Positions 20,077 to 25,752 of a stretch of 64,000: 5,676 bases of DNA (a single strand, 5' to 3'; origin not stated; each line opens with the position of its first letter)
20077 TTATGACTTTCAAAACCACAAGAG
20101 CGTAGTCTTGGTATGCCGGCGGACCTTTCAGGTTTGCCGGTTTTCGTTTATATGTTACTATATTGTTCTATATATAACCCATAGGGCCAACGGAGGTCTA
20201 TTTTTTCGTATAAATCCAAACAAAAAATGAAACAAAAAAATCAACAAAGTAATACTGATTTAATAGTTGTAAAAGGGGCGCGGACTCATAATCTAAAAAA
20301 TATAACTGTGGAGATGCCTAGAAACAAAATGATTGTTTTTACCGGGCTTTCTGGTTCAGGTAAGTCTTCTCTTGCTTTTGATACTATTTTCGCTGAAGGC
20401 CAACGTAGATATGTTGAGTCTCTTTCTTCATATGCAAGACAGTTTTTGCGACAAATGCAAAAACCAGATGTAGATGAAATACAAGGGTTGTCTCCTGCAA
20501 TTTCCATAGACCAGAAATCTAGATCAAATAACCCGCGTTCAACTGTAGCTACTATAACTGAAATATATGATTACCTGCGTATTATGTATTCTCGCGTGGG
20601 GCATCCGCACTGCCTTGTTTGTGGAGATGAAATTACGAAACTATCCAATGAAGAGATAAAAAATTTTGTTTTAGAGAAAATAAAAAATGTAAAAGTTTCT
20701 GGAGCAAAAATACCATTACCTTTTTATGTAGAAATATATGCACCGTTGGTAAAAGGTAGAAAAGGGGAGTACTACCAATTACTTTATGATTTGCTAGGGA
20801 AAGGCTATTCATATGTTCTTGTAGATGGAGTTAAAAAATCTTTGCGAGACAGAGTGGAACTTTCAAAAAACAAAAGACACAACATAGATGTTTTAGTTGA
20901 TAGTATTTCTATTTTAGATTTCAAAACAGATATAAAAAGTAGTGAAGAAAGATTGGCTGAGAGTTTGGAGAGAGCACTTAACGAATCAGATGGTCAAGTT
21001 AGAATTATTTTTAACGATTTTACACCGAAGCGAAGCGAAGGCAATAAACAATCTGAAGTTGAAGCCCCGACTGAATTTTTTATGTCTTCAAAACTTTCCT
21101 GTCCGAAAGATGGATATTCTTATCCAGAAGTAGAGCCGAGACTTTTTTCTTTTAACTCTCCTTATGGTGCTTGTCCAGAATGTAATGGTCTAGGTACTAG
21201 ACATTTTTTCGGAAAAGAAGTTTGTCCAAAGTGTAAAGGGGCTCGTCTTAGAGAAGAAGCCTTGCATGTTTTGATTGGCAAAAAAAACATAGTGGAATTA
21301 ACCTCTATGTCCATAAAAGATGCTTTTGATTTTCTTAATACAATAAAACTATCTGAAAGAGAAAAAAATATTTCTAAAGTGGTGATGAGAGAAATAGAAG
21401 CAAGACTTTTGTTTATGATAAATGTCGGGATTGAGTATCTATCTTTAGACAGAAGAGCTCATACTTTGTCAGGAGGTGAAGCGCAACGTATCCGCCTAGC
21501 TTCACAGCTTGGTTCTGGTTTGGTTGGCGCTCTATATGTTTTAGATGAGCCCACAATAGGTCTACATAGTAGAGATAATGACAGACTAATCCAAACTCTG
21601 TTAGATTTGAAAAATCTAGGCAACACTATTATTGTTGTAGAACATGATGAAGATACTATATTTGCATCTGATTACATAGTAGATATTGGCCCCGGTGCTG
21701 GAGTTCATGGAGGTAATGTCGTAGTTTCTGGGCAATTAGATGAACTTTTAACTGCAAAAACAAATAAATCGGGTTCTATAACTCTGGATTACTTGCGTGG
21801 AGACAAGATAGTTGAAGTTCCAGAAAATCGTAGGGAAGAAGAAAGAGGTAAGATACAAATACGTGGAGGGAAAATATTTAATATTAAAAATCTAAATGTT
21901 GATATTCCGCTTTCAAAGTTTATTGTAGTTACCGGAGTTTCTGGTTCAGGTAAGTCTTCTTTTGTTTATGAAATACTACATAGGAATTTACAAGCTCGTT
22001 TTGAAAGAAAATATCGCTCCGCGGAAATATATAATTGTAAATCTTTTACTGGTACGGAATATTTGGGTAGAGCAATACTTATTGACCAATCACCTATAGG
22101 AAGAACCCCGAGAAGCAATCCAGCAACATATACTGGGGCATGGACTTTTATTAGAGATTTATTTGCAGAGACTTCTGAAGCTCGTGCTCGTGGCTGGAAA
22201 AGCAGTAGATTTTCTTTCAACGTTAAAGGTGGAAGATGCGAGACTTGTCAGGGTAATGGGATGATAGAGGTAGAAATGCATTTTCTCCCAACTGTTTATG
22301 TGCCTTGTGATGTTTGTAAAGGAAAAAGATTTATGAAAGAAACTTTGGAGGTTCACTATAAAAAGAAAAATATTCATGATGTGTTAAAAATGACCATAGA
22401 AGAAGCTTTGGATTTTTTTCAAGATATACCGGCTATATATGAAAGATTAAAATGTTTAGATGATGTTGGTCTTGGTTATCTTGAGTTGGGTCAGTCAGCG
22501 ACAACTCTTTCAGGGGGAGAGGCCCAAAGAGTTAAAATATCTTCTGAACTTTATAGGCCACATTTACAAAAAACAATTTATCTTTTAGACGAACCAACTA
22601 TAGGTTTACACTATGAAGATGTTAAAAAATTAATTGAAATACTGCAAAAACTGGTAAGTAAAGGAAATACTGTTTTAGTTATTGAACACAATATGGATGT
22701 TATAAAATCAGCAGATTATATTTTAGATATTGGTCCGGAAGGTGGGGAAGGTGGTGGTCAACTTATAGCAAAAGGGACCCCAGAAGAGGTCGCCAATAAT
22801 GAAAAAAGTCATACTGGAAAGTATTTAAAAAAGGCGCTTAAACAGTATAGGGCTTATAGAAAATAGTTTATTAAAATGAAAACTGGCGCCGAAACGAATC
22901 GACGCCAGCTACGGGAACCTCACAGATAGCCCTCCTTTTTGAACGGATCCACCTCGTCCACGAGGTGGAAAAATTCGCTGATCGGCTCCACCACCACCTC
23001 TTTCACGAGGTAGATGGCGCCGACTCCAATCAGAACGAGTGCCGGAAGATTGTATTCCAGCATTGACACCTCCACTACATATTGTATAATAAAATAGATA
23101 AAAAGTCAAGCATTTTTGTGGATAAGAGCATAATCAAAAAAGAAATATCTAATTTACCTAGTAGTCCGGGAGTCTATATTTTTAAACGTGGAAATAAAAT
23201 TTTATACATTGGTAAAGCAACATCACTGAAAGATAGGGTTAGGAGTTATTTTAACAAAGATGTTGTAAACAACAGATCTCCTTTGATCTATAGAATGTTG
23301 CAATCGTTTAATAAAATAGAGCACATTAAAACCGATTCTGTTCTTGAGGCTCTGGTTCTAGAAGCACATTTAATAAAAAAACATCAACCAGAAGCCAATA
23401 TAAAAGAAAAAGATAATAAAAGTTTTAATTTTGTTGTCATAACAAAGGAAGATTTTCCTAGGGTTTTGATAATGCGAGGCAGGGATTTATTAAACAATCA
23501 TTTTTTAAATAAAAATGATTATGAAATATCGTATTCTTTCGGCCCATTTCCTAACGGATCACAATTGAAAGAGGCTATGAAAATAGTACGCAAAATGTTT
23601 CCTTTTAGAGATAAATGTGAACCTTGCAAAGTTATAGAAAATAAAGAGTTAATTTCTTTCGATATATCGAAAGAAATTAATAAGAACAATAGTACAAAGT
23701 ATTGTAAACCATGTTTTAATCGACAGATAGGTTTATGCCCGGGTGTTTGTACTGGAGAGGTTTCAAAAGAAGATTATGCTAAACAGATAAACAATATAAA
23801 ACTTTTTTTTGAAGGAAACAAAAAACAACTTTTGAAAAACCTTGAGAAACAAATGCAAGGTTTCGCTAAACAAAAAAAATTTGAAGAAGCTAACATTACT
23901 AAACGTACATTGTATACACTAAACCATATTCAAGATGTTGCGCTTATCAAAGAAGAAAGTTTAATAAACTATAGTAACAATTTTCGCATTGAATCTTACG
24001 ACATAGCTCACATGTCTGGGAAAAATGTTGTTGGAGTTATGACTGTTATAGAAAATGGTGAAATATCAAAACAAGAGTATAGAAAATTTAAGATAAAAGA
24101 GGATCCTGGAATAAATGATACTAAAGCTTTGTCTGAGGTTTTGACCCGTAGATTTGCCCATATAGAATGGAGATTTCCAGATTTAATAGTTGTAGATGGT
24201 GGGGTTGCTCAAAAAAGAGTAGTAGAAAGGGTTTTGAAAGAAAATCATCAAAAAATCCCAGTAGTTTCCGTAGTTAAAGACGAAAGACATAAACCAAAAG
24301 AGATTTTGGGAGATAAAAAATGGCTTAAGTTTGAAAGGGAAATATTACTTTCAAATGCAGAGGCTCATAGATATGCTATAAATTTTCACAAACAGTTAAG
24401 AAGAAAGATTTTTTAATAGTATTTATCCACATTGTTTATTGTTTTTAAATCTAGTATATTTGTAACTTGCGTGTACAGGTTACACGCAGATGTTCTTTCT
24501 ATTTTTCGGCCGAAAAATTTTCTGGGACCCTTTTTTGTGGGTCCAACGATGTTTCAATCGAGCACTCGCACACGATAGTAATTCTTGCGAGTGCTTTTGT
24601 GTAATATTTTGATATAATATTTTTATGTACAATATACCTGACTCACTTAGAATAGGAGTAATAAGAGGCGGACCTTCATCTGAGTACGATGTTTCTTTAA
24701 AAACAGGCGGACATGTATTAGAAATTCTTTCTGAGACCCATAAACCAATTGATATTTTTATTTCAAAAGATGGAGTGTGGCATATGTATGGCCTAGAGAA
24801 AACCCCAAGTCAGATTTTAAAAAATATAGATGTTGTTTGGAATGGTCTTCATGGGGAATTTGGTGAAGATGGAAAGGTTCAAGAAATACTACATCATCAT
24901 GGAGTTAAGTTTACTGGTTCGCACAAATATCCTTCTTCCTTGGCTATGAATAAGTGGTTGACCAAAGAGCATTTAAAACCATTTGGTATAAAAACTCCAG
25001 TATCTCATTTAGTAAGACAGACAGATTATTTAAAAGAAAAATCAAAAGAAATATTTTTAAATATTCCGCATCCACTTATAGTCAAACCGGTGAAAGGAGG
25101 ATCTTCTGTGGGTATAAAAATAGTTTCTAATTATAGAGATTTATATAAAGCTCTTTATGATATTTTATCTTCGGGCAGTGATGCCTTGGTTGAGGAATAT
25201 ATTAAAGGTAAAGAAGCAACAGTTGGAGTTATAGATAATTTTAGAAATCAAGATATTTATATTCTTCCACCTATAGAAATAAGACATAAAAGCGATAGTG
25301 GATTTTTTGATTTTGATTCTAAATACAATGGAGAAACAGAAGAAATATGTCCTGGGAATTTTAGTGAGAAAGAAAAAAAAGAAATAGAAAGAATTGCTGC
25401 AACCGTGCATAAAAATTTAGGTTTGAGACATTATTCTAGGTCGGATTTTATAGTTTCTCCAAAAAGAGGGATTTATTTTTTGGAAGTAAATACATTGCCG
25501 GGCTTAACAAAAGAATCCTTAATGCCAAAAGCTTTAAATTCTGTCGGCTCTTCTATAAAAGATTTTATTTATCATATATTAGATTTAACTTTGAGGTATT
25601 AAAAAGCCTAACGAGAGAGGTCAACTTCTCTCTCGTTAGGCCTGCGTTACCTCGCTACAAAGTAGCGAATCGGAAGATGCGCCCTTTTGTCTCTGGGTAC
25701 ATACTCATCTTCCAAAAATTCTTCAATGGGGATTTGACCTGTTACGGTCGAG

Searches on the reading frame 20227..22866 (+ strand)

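Call 67: search_protein_families(library=pfam, proteins=[window:20227-22866:+], max_evalue=0.00001)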
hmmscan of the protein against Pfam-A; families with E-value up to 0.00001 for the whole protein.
window:20227-22866:+ (879 aa): 9 families
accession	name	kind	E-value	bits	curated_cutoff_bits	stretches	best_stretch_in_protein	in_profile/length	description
PF17760.6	UvrA_inter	-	9.8e-20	70.9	23.3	1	168-263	19-108/109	UvrA interaction domain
PF00005.33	ABC_tran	-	2.9e-18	67.2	25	0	737-791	85-136/137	ABC transporter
PF02463.25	SMC_N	-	9.9e-11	41.9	40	0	551-585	8-46/220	RecF/RecN/SMC N terminal domain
PF13304.12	AAA_21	-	2.3e-08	34.9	27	0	768-818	244-295/304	AAA domain, putative AbiEii toxin, Type IV TA system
PF00684.25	DnaJ_CXXCXGXG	-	1.9e-07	31.6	32.7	0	669-701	16-51/65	DnaJ central domain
PF20703.3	nSTAND1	-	4.6e-07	30.3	27.1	0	563-589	33-59/379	Novel STAND NTPase 1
PF13555.12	AAA_29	-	3e-06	27.3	27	0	26-49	15-38/61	P-loop containing region of AAA domain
PF03193.22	RsgA_GTPase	-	3.7e-06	27.3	30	0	2-50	76-123/174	RsgA GTPase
PF13191.12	AAA_16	-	5.2e-06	27.5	32.6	0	564-593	25-57/167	AAA ATPase domain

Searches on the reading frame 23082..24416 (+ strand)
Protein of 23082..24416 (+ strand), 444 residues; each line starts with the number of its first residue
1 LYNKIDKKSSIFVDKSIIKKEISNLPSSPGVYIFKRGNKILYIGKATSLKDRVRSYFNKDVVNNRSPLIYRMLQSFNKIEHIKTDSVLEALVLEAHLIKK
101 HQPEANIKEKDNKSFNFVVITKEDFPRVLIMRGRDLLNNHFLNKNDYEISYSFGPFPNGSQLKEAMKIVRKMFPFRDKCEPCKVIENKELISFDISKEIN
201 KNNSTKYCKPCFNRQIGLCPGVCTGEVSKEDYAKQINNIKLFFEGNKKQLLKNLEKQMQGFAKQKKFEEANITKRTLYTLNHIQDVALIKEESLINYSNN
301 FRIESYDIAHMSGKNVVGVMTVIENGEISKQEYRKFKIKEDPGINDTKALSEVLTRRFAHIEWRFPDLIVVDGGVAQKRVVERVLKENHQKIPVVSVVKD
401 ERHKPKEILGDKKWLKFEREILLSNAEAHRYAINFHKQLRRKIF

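Call 67: search_protein_families(library=pfam, proteins=[window:23082-24416:+], max_evalue=0.00001)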
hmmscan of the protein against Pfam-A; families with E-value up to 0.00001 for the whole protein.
window:23082-24416:+ (444 aa): 2 families
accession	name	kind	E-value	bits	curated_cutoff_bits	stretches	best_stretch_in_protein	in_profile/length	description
PF08459.17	UvrC_RNaseH_dom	-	8.5e-34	117.1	22.3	1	301-426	11-140/159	UvrC RNAse H endonuclease domain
PF01541.30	GIY-YIG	-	6.6e-07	30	22.6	1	30-103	3-74/78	GIY-YIG catalytic domain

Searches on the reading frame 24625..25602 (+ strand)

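Call 67: search_protein_families(library=pfam, proteins=[window:24625-25602:+], max_evalue=0.00001)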
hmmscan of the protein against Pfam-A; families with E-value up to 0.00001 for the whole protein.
window:24625-25602:+ (325 aa): 5 families
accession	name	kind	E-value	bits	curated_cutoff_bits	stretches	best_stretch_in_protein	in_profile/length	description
PF07478.18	Dala_Dala_lig_C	-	4.5e-42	144.3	24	1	119-319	4-203/204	D-ala D-ala ligase C-terminus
PF01820.27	Dala_Dala_lig_N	-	2.2e-19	70.6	34.6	2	60-99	82-121/121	D-ala D-ala ligase N-terminus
PF02655.19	ATP-grasp_3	-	3.1e-16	60.3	23.2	1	108-290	2-155/160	ATP-grasp domain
PF08443.16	RimK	-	3.5e-07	30.5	21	1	107-297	1-172/188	RimK-like ATP-grasp domain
PF13535.11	ATP-grasp_4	-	5.1e-07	29.9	27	0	148-289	2-149/160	ATP-grasp domain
